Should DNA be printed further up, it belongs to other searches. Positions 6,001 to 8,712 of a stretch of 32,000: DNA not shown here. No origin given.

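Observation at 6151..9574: Divergent glycyl-radical enzyme and activase pair with non-canonical radical motifs in an aerobic-type metabolic neighbourhood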

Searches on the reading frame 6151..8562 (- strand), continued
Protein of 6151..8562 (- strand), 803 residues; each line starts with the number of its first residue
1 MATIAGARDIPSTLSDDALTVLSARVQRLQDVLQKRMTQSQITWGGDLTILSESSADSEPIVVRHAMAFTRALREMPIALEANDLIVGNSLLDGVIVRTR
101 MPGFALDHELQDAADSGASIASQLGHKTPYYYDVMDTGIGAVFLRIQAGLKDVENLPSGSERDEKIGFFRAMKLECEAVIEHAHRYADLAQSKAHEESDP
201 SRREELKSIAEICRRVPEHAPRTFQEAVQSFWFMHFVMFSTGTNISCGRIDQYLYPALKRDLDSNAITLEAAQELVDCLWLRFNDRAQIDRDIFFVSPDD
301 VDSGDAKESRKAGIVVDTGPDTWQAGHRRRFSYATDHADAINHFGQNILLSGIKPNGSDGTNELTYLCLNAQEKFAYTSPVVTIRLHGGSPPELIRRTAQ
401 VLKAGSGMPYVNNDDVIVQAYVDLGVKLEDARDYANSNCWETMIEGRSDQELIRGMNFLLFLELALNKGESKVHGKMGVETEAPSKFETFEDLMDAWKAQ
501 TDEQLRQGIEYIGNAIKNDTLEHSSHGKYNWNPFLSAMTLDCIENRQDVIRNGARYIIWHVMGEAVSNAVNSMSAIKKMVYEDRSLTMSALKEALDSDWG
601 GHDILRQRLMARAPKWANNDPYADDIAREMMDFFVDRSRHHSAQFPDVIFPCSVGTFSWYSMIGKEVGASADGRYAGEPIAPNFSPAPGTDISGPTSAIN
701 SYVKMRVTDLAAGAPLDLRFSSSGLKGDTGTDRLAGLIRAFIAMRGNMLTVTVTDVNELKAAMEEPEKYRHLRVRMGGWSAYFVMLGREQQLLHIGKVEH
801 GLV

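Call 43: predict_structure(alignment_id=A1)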
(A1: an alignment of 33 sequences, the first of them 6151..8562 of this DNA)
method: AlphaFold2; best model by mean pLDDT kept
length: 803 residues; sequences in the alignment: 33
mean_pLDDT: 80.0   pTM: 0.83
mean pLDDT of the five models: 80.0, 78.7, 77.1, 76.8, 76.4
residues with pLDDT >= 90: 267; 70-90: 339; 50-70: 152; < 50: 45
segments of 3 or more residues with pLDDT < 50: 1-7, 304-311, 681-695, 773-781, 800-803
pLDDT, mean of each block of 10 residues (from residue 1): 42 67 92 85 85 89 94 93 88 86 91 85 74 86 91 90 91 95 97 95 95 96 96 89 79 91 92 94 80 70 48 64 68 65 70 88 91 79 88 90 70 86 83 77 61 77 93 87 90 96 93 84 76 85 83 68 82 92 92 92 87 75 88 92 89 66 74 76 35 49 68 64 80 90 81 68 64 45 52 54 41
secondary structure, 60 per line:
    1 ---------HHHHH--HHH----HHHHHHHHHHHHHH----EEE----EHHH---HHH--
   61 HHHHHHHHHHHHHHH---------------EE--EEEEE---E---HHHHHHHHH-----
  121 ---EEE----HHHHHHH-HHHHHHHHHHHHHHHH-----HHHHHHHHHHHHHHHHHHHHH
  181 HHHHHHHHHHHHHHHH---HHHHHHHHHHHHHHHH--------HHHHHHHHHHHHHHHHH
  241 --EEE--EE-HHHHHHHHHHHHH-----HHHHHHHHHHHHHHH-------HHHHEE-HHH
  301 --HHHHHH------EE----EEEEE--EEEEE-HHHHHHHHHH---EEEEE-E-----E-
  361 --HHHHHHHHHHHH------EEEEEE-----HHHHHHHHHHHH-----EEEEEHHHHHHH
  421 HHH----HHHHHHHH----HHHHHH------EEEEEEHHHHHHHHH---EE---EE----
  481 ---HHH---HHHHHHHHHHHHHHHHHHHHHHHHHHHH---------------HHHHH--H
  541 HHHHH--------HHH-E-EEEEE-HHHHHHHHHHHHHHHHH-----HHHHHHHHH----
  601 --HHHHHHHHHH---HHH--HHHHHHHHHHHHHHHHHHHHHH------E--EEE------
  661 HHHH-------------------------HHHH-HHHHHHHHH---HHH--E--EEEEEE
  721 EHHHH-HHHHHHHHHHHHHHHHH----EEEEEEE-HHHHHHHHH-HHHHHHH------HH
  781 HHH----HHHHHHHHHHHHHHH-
elements in order (helices of 4 or more, strands of 3 or more residues): H10-14 H24-37 E42-44 H61-75 E95-99 H107-115 E124-126 H131-137 H139-154 H160-196 H200-215 H224-240 E243-245 H251-263 H269-283 H291-294 H303-308 E321-325 E328-332 H334-343 E347-351 H363-374 E381-386 H392-403 E409-413 H414-423 H428-435 H440-445 E452-457 H458-466 H490-517 H533-537 H540-545 E560-564 H566-582 H588-596 H603-612 H621-642 E652-654 H661-664 H690-693 H695-703 E715-721 H722-725 H727-743 E748-754 H756-764 H766-772 H779-783 H788-802
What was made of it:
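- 7549..7689 (-): Clade-specific insertion (residues 292-338) relative to GD/CutC: a variable loop of about 296-320 plus the conserved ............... flank. Low pLDDT at 304-311 (call 43).
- The AF2 model is poor exactly at the Gly loop and at 681-695 (call 43), and no coordinates were available for an active-site overlay.
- Tried and rejected: It was not possible: the model's coordinates are not exposed, and the Gly loop and residues 681-695 have pLDDT below 50 (call 43).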

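Call 45: search_dna_similar(query=window:6151-8562:-, collection=plasmids, mode=protein, max_rows=40, rows=spread)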
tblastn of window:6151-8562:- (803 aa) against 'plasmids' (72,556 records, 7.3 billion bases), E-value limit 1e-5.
Records with a match: 158; places in all: 212; records where one place covers at least 80% of the query: 92.
Best place of each record, by identity: <60% 158.
By first word of the organism name: Ligilactobacillus 33; Azospirillum 20; Escherichia 16; Enterococcus 10; Clostridium 9; Klebsiella 7; Ralstonia 6; Salmonella 4; Citrobacter 3; Moraxella 3; and 37 more.
By predicted mobility (MOB-suite, as given by PLSDB): non-mobilizable 115; mobilizable 35; conjugative 8.
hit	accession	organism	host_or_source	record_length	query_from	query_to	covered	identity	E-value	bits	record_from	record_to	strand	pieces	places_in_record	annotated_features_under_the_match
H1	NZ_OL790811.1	Proteus mirabilis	-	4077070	11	791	97%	28.6%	1e-73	270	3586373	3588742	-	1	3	none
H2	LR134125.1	Klebsiella aerogenes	not available: to be reported later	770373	19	802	98%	27.1%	2e-73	270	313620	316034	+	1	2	csdB_1: Pyruvate formate-lyase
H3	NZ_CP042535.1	Citrobacter freundii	Whole organism,Shower 3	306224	50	800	94%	28.2%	8e-85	303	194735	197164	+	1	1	glycyl radical protein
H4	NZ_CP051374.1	Salmonella enterica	bovine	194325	21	802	97%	26.7%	6e-73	268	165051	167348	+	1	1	formate C-acetyltransferase | [formate-C-acetyltransferase]-activating enzyme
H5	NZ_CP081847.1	Enterococcus raffinosus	Homo sapiens,feces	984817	50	797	93%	27.8%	3e-81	292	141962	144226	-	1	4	formate C-acetyltransferase/glycerol dehydratase family glycyl ...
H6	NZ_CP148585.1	Escherichia coli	Homo sapiens,single cell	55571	59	802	93%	27.6%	3e-75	275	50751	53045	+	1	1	ybiW: glycyl radical protein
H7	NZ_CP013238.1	Clostridium butyricum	Microbial isolate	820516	124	800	84%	29.9%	1e-89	317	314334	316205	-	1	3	glycyl radical protein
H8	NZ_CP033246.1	Clostridium butyricum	Homo sapiens,stool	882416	124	800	84%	29.9%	1e-89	317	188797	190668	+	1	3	glycyl radical protein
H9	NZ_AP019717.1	Clostridium butyricum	-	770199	124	800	84%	29.8%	4e-89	316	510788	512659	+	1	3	glycyl radical protein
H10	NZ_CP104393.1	Enterococcus raffinosus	fermented food (Meju)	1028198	161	800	80%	30.9%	9e-79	285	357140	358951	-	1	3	record has no annotation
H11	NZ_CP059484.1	Enterobacter kobei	Homo sapiens,rectal swab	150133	124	800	84%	29.0%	8e-82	294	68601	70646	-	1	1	glycyl radical protein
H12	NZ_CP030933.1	Enterococcus gilvus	cow,milk,milk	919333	161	802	80%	30.3%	5e-75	274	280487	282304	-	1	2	glycyl radical protein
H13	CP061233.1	Escherichia coli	Sheep,cell culture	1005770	168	802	79%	30.0%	5e-77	280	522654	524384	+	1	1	formate C-acetyltransferase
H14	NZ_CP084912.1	Asticcacaulis sp. AND118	pure culture,water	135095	122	794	84%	26.0%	3e-47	190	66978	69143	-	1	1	Dyp-type peroxidase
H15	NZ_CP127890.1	Acinetobacter towneri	cell culture,Influent wastewater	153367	121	791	84%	25.4%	5e-61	232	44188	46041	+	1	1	pyruvate formate lyase family protein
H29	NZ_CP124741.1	Escherichia coli O157:H7 str. EDL933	Homo sapiens,feces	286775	225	791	71%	25.1%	2e-22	111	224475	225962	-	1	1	pflB: formate C-acetyltransferase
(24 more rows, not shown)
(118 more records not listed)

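Call 47: fold_search(model_id=the predicted structure, library=pdb)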
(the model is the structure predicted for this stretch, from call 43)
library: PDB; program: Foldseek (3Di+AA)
matches with E <= 10: 346; with E <= 0.001: 61
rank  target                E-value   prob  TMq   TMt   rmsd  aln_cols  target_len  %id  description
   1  5i2g_A                4.3e-41  1.00  0.74  0.74   5.8       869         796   25  1,2-propanediol Dehydration in Roseburia inulinivorans; Structural Basis for Substrate and Enantiomer Selectivity (released 2016-06-01)
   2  9rco_A                5.3e-40  1.00  0.72  0.73   5.8       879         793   26  1,2-propanediol dehydratase with 0.1 % glycerol additive (released 2025-06-11)
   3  1r8w_A                6.1e-40  1.00  0.73  0.74   5.8       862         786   25  Native structure of the B12-independent glycerol dehydratase from clostridium butyricum (released 2004-06-01)
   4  6vxc_A                1.5e-39  1.00  0.72  0.73   6.3       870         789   23  Crystal structure of hydroxyproline dehydratase (HypD) from Clostridioides difficile (released 2020-04-08)
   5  9rcp_B                1.7e-39  1.00  0.73  0.74   5.8       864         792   26  1,2-propanediol dehydratase with 0.1 % 1,3-propanediol additive (released 2025-06-11)
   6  5i2g_B                1.7e-39  1.00  0.73  0.74   5.7       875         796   25  1,2-propanediol Dehydration in Roseburia inulinivorans; Structural Basis for Substrate and Enantiomer Selectivity (released 2016-06-01)
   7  9rcq_A                2.6e-39  1.00  0.74  0.73   5.3       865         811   26  1,2-propanediol dehydratase with no ligand additives (released 2025-06-11)
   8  9rcp_C                4.2e-39  1.00  0.73  0.74   5.3       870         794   26  1,2-propanediol dehydratase with 0.1 % 1,3-propanediol additive (released 2025-06-11)
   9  5i2a_B                5.5e-39  1.00  0.72  0.69   6.2       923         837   24  1,2-propanediol Dehydration in Roseburia inulinivorans; Structural Basis for Substrate and Enantiomer Selectivity (released 2016-06-01)
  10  5i2a_A                6.3e-39  1.00  0.72  0.69   6.3       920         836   24  1,2-propanediol Dehydration in Roseburia inulinivorans; Structural Basis for Substrate and Enantiomer Selectivity (released 2016-06-01)
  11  5fau_A                3.1e-38  1.00  0.73  0.73   5.7       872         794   24  wild-type choline TMA lyase in complex with choline (released 2016-09-28)
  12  5kdp_A                1.2e-37  1.00  0.73  0.73   5.7       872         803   23  E491A mutant of choline TMA-lyase (released 2016-09-28)
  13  5fau_B                2.3e-37  1.00  0.72  0.73   5.7       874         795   23  wild-type choline TMA lyase in complex with choline (released 2016-09-28)
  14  5a0u_B                2.6e-37  1.00  0.73  0.73   5.9       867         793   22  Structure of CutC choline lyase choline bound form from Klebsiella pneumoniae. (released 2015-07-29)
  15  5ymr_C                3.0e-37  1.00  0.73  0.74   5.8       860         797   25  The Crystal Structure of IseG (released 2019-03-20)
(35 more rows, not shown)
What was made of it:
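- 6151..8562 (-): Glycyl-radical enzyme, 803 aa, member of the '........' clade. AF2 model pTM 0.83 with GRE fold; Foldseek top hits are propanediol and glycerol dehydratases, TM about 0.73 (calls 43, 47).
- On Glycyl-radical enzyme superfamily (PFL-like): The GRE fold is recovered (calls 43, 47).
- Closest known: B12-independent glycerol dehydratase. Same: Same GRE barrel fold (TM about 0.73, call 47).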

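Call 48: get_annotated_region(hit=H7, flank=2500)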
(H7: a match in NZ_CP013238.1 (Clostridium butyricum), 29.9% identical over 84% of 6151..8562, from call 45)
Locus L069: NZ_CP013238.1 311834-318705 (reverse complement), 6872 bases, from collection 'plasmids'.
description: Clostridium butyricum strain CDC_51208 plasmid pNPD4_2, complete sequence
organism: Clostridium butyricum (NCBI taxid 1492)
taxonomy: Bacteria; Bacillota; Clostridia; Eubacteriales; Clostridiaceae; Clostridium; Clostridium butyricum
host: -; source: Microbial isolate; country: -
typing (MOB-suite, as given by PLSDB): non-mobilizable
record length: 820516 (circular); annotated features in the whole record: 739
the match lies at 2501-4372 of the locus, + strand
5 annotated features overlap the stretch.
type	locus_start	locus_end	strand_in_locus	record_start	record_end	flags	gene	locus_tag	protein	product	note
CDS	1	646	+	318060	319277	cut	-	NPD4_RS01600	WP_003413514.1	PocR ligand-binding domain-containing protein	-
CDS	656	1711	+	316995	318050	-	-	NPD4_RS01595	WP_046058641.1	AraC family transcriptional regulator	GO:0006355 - regulation of DNA-templated transcription [Evidence IEA]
CDS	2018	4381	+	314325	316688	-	-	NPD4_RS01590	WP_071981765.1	glycyl radical protein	-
CDS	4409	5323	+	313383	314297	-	-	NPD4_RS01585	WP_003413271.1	glycyl-radical enzyme activating protein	GO:0043687 - post-translational protein modification [Evidence IEA]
CDS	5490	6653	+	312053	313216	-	-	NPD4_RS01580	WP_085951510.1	iron-containing alcohol dehydrogenase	-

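Call 49: get_annotated_region(hit=H1, flank=2500)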
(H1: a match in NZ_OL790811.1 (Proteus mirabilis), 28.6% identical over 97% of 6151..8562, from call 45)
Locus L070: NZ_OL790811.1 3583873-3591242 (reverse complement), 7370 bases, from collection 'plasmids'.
description: Proteus mirabilis strain H63 plasmid unnamed, complete sequence
organism: Proteus mirabilis (NCBI taxid 584)
taxonomy: Bacteria; Pseudomonadota; Gammaproteobacteria; Enterobacterales; Morganellaceae; Proteus; Proteus mirabilis
host: -; source: -; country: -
typing (MOB-suite, as given by PLSDB): mobilizable; relaxase MOBP
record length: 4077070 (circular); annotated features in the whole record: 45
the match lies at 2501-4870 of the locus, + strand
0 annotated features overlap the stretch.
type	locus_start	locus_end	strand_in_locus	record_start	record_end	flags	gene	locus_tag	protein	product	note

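Call 53: search_protein_families(library=pfam, proteins=[L049:11881-12960:+, L049:12923-14236:+, L049:14346-15851:+, L049:10448-11335:+, L041:5726-6754:+, L041:10544-11500:+, L041:11511-12455:+, L041:12588-13661:-, L045:13707-14411:+, L045:10494-12008:+], max_evalue=0.0001)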
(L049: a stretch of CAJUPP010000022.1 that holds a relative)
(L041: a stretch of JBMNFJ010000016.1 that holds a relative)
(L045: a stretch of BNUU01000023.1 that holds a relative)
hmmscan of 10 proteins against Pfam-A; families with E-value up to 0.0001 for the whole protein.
L049:11881-12960:+ (359 aa): 2 families
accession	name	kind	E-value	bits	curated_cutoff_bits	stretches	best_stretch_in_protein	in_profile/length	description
PF03205.20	MobB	-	2.3e-36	125.1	26.6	1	14-141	1-132/133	Molybdopterin guanine dinucleotide synthesis protein B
PF12804.13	NTP_transf_3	-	6.2e-33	114.7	27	1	179-329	2-156/160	MobA-like NTP transferase domain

L049:12923-14236:+ (437 aa): 3 families
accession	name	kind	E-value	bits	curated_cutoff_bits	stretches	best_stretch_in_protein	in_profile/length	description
PF03453.22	MoeA_N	-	2.7e-39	134.8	30.8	1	41-204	3-160/160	MoeA N-terminal region (domain I and II)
PF00994.29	MoCF_biosynth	-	1.5e-28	99.7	26.6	1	218-354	2-143/144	Probable molybdopterin binding domain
PF03454.20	MoeA_C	-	6.4e-13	49.2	22.1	1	369-436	2-72/72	MoeA C-terminal region (domain IV)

L049:14346-15851:+ (501 aa): 2 families
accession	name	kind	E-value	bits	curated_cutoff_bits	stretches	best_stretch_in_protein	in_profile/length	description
PF03553.21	Na_H_antiporter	-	1.5e-61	208.8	23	2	156-471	1-303/303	Na+/H+ antiporter family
PF03606.21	DcuC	-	6e-15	55.2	23.1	1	61-440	71-430/461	C4-dicarboxylate anaerobic carrier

L049:10448-11335:+ (295 aa): 1 family
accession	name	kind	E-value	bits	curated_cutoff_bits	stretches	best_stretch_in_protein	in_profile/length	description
PF00248.27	Aldo_ket_red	-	1.8e-50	172.1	24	1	31-280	2-289/291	Aldo/keto reductase family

L041:5726-6754:+ (342 aa): 0 families

L041:10544-11500:+ (318 aa): 7 families
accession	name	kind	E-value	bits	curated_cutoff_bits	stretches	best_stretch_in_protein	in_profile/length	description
PF05448.18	AXE1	-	7.3e-136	452.6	21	1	2-316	3-319/321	Acetyl xylan esterase (AXE1)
PF00326.27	Peptidase_S9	-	2.8e-10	40.5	22.6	1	155-303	45-189/213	Prolyl oligopeptidase family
PF02129.25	Peptidase_S15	-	2.8e-09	37.5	23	1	65-121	2-64/262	X-Pro dipeptidyl-peptidase (S15 family)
PF00561.26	Abhydrolase_1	-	1e-08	35.6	25.8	0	83-200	1-96/245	alpha/beta hydrolase fold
PF12146.15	Hydrolase_4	-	1.2e-08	35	27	0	80-133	2-47/239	Serine aminopeptidase, S33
PF12740.14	PETase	-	1.5e-05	25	28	1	170-208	121-159/263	PET hydrolase-like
PF01738.24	DLH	-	4.5e-05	23.6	21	0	72-206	5-129/217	Dienelactone hydrolase family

L041:11511-12455:+ (314 aa): 2 families
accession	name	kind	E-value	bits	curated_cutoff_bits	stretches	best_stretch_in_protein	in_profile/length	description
PF00294.29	PfkB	-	2.6e-53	181.7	25.8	1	16-290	7-291/302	pfkB family carbohydrate kinase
PF08543.17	Phos_pyr_kin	-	1.4e-10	41.4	27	1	164-280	100-223/246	Phosphomethylpyrimidine kinase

L041:12588-13661:- (357 aa): 2 families
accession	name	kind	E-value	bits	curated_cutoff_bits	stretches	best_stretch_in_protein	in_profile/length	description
PF03786.19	UxuA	-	9e-36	123.8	23.7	2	176-333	174-326/352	D-mannonate dehydratase (UxuA)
PF01261.30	AP_endonuc_2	-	5.9e-15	56.1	31.1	1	44-323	2-227/249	Xylose isomerase-like TIM barrel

L045:13707-14411:+ (234 aa): 0 families

L045:10494-12008:+ (504 aa): 1 family
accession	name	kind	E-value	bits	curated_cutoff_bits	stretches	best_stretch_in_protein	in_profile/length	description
PF00171.27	Aldedh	-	1.8e-135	452.6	23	1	15-481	1-461/461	Aldehyde dehydrogenase family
